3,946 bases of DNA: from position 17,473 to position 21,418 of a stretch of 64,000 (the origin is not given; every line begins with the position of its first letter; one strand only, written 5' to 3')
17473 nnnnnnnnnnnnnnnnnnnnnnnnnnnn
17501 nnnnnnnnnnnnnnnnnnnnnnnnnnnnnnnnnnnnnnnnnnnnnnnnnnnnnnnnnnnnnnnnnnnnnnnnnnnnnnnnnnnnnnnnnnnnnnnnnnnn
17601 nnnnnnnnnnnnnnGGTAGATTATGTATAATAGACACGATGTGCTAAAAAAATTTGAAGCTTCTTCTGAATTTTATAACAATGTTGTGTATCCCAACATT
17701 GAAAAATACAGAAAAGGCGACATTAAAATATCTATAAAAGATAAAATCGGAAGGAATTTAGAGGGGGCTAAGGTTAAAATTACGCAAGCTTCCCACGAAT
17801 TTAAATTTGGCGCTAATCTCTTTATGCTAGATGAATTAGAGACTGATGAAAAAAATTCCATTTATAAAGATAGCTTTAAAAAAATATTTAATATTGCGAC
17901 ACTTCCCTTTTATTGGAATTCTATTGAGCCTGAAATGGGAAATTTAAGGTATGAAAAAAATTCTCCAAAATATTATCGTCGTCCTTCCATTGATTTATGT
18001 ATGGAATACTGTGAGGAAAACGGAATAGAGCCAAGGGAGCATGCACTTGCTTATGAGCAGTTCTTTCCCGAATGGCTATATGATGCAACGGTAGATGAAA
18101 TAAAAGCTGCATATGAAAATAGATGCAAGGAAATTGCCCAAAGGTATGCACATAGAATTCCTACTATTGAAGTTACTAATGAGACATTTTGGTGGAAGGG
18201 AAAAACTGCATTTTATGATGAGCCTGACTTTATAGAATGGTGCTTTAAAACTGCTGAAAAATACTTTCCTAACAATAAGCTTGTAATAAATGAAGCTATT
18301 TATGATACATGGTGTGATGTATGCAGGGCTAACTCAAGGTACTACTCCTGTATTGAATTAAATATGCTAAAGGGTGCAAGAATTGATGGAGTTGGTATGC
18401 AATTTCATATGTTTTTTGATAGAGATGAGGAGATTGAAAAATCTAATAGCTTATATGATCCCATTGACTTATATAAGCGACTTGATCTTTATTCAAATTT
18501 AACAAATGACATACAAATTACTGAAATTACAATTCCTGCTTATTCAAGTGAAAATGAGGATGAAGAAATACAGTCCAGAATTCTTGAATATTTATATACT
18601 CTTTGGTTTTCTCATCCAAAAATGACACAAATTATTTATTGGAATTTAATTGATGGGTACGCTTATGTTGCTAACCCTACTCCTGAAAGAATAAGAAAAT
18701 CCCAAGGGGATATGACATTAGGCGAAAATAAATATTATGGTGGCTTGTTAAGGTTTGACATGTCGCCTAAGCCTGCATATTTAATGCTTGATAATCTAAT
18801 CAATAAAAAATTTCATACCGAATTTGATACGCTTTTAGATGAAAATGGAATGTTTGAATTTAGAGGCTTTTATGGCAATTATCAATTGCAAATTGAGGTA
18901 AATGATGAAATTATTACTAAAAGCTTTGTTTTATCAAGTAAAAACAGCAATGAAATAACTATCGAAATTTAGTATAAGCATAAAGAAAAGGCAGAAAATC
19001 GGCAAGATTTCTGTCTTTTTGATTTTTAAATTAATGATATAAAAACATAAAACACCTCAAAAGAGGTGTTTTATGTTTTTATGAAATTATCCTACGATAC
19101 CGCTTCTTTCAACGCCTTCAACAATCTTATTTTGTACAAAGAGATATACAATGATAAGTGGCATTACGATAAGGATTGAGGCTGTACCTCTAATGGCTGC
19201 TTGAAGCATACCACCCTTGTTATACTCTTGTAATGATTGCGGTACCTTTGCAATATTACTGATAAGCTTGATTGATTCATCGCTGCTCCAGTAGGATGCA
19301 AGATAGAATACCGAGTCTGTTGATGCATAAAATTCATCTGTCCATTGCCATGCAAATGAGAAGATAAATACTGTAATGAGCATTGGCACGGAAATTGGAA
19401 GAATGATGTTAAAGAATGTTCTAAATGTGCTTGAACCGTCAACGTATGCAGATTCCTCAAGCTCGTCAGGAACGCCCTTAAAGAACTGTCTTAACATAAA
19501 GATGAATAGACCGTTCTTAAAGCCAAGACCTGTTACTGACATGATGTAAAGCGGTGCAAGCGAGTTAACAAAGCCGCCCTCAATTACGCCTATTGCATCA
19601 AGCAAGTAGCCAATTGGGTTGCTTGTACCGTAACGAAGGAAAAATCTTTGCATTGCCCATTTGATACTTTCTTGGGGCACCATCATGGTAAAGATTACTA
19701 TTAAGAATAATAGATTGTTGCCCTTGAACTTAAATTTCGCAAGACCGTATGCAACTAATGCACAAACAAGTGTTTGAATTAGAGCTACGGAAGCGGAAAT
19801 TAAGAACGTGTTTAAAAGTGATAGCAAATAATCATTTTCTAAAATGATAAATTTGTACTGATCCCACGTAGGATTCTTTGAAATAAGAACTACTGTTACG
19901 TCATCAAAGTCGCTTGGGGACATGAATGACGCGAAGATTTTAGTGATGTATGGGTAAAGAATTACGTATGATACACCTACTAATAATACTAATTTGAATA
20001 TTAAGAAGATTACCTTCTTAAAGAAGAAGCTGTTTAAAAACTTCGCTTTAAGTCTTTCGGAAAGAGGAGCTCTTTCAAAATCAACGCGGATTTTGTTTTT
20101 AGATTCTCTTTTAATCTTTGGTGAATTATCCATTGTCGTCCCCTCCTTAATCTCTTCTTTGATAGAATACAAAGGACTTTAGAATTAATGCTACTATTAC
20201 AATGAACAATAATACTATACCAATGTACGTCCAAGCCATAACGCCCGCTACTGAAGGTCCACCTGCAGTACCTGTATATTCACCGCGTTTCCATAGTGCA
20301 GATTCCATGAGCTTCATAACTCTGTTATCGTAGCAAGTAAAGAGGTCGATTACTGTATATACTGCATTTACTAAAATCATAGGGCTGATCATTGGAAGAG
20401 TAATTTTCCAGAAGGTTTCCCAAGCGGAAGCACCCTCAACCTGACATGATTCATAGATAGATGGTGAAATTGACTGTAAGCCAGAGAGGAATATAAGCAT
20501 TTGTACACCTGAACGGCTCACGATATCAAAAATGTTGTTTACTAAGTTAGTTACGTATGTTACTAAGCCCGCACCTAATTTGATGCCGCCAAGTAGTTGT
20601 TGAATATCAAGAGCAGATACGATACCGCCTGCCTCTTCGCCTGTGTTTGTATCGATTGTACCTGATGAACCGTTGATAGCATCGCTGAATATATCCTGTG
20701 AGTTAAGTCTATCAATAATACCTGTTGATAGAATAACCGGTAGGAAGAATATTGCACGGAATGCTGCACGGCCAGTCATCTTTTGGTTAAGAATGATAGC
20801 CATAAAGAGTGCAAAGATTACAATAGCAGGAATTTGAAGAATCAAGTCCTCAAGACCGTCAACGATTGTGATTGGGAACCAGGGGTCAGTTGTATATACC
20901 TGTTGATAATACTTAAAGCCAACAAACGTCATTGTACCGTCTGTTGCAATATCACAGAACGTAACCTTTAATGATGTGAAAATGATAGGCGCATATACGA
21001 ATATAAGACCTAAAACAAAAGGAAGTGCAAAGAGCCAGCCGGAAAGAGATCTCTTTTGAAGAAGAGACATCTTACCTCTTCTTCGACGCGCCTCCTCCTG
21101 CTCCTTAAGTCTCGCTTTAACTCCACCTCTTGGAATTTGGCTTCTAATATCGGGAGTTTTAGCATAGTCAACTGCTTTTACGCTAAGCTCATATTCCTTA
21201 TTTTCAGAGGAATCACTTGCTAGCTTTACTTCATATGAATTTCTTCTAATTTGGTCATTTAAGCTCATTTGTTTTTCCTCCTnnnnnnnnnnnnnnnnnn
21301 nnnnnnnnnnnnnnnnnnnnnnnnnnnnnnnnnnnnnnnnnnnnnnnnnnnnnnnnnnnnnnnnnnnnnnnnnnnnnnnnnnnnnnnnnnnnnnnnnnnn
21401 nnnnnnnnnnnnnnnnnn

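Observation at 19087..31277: Seven-gene sugar-uptake operon: one giant SBP, two permease pairs, no ATPase, and two large non-transporter proteins between the pairs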

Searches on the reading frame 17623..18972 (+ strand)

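Call 8: search_protein_families(library=pfam, proteins=[window:17623-18972:+], max_evalue=0.001)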
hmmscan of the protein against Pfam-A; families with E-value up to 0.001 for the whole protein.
window:17623-18972:+ (449 aa): 1 family
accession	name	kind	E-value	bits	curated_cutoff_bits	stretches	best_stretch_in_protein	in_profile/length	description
PF00331.26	Glyco_hydro_10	-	4.2e-29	102.2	22.1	1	84-353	31-288/311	Glycosyl hydrolase family 10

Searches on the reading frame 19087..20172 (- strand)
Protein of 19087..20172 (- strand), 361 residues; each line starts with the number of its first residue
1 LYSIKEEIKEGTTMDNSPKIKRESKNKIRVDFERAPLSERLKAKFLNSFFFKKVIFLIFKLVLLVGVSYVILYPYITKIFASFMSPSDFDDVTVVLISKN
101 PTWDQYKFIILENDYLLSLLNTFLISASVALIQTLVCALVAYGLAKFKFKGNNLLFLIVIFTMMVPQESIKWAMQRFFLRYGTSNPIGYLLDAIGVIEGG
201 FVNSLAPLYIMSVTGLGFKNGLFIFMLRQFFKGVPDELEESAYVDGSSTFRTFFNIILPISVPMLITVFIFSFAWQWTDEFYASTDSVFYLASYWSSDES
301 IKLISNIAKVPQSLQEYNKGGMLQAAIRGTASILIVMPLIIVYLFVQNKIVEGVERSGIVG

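Call 4: search_protein_families(library=pfam, proteins=[window:19087-20172:-], max_evalue=0.01)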
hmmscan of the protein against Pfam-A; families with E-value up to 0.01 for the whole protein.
window:19087-20172:- (361 aa): 1 family
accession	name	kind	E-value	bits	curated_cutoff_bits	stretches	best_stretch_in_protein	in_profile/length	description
PF00528.27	BPD_transp_1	-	2.2e-11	44.3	26.4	1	141-350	5-178/184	Binding-protein-dependent transport system inner membrane component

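Call 5: search_protein_families(library=ncbifam, proteins=[window:19087-20172:-], max_evalue=0.01)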
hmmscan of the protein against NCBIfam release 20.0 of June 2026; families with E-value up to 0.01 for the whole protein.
window:19087-20172:- (361 aa): 15 families
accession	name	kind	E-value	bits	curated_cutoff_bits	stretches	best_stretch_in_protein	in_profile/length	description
NF008231.0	PRK10998.1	equivalog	8.4e-16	58.4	261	1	114-359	80-294/296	maltose ABC transporter permease MalG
NF008210.0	PRK10973.1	equivalog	3.9e-15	56.3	297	2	224-283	159-218/281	sn-glycerol-3-phosphate ABC transporter permease UgpE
NF040932.1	ABC_arch_GlcU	equivalog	3.9e-12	46.4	340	1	63-281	8-206/272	glucose ABC transporter permease GlcU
NF040839.1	tungstate_WtpB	equivalog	9.5e-12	45.1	340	1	95-275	22-192/251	tungstate ABC transporter permease WtpB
TIGR02139.1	permease_CysT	equivalog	1.4e-09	38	246.1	1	94-302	27-221/265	sulfate ABC transporter permease subunit CysT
TIGR01581.1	Mo_ABC_porter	hypoth_equivalog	5.1e-09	36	210.3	1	112-274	16-169/225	ABC transporter permease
NF006939.0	PRK09421.1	equivalog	6.5e-09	35.5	262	1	126-276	18-161/230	molybdate ABC transporter permease subunit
TIGR02141.1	modB_ABC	equivalog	3e-07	30.3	182.6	1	123-274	4-146/208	molybdate ABC transporter permease subunit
TIGR00974.1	3a0107s02c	equivalog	1.7e-06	27.4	193.45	0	229-274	150-195/272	phosphate ABC transporter permease PstA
NF007047.0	PRK09500.1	equivalog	1.2e-05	25.1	326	1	88-277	29-197/257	spermidine/putrescine ABC transporter permease PotC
NF008208.0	PRK10971.1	equivalog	4.9e-05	23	415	1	99-283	40-214/277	sulfate/thiosulfate ABC transporter permease CysT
TIGR00969.1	3a0106s02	subfamily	0.00028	20.5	240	1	94-298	38-228/272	sulfate ABC transporter permease subunit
NF008232.0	PRK10999.1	equivalog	0.00036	19.4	392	1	128-277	295-444/520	maltose ABC transporter permease MalF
NF008430.0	PRK11268.1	equivalog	0.0011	18.1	439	0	314-355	108-149/295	phosphate ABC transporter permease PstA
TIGR03262.1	PhnU2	equivalog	0.0039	15.9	593.25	0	106-279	43-204/546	putative 2-aminoethylphosphonate ABC transporter permease subunit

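Call 79: search_solved_structures(query=window:19087-20133:-, max_evalue=0.001)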
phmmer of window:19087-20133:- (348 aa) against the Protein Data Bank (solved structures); distinct sequences matched with E-value up to 0.001: 8.
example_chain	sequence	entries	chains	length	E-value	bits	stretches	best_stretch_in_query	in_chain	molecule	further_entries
8ja7_B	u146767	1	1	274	3.6e-13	52.8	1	56-345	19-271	Trehalose transport system permease protein SugB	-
7cad_B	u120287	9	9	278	4e-12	49.4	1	60-345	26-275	ABC transporter, permease protein SugB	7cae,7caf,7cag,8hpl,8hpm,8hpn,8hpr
2r6g_G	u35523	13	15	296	4.9e-08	36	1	102-347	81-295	Maltose transport system permease protein malG | Maltose transporter subunit; membrane component of ABC superfamily | Binding-protein-dependent transport system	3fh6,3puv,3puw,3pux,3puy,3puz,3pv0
4tqu_N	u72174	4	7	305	7.9e-08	35.3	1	204-346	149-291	AlgM2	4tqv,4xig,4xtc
9bcr_I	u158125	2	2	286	1.6e-06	31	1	104-266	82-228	Maltose/maltodextrin transport system permease protein MalG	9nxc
2r6g_F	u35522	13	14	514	1.1e-05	28.2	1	169-265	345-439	Maltose transport system permease protein malF | Maltose transporter subunit; membrane component of ABC superfamily | Maltose/maltodextrin transport system perm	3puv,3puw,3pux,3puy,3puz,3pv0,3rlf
3fh6_F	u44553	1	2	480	1.3e-05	28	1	137-265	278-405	Maltose transport system permease protein malF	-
9nxc_H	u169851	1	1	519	1.3e-05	28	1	174-265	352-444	Maltose/maltodextrin transport system permease protein MalF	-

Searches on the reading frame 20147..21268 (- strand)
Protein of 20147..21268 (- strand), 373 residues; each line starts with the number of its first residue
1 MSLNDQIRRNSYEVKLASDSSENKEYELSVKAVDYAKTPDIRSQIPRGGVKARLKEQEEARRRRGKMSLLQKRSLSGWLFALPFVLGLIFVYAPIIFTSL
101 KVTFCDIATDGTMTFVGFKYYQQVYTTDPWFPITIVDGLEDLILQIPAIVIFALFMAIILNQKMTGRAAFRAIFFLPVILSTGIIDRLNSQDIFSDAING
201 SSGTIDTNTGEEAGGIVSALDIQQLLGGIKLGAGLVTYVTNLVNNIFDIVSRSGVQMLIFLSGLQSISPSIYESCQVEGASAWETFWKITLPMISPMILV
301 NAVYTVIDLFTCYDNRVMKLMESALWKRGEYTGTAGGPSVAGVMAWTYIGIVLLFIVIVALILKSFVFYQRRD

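Call 4: search_protein_families(library=pfam, proteins=[window:20147-21268:-], max_evalue=0.01)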
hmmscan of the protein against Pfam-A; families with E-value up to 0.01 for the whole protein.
window:20147-21268:- (373 aa): 1 family
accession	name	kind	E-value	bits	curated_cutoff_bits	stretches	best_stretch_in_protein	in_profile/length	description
PF00528.27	BPD_transp_1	-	7.7e-08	32.7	26.4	1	256-362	68-174/184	Binding-protein-dependent transport system inner membrane component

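Call 5: search_protein_families(library=ncbifam, proteins=[window:20147-21268:-], max_evalue=0.01)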
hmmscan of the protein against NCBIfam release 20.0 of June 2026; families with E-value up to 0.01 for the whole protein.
window:20147-21268:- (373 aa): 12 families
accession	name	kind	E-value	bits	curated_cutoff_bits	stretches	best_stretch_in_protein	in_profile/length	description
NF007852.0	PRK10561.1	equivalog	7e-07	29.4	335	1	255-317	172-238/295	sn-glycerol-3-phosphate ABC transporter permease UgpA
NF040932.1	ABC_arch_GlcU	equivalog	3.2e-06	27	340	1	249-310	144-202/272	glucose ABC transporter permease GlcU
TIGR03262.1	PhnU2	equivalog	0.00013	20.7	593.25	1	257-308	149-199/546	putative 2-aminoethylphosphonate ABC transporter permease subunit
TIGR01581.1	Mo_ABC_porter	hypoth_equivalog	0.00014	21.5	210.3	1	260-305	122-167/225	ABC transporter permease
NF008232.0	PRK10999.1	equivalog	0.00014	20.7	392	1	257-297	390-432/520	maltose ABC transporter permease MalF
TIGR00969.1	3a0106s02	subfamily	0.00015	21.3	240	1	264-305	166-207/272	sulfate ABC transporter permease subunit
NF008208.0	PRK10971.1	equivalog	0.00053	19.6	415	0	264-303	163-202/277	sulfate/thiosulfate ABC transporter permease CysT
NF006939.0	PRK09421.1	equivalog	0.00071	19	262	0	264-304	116-156/230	molybdate ABC transporter permease subunit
NF008231.0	PRK10998.1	equivalog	0.00092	18.9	261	1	263-312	180-229/296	maltose ABC transporter permease MalG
NF040931.1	ABC_arch_GlcT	equivalog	0.0044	16.7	360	1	247-303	149-205/278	glucose ABC transporter permease GlcT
TIGR02139.1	permease_CysT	equivalog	0.0044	16.6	246.1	1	264-301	155-192/265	sulfate ABC transporter permease subunit CysT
TIGR02141.1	modB_ABC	equivalog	0.005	16.5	182.6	1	264-303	103-142/208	molybdate ABC transporter permease subunit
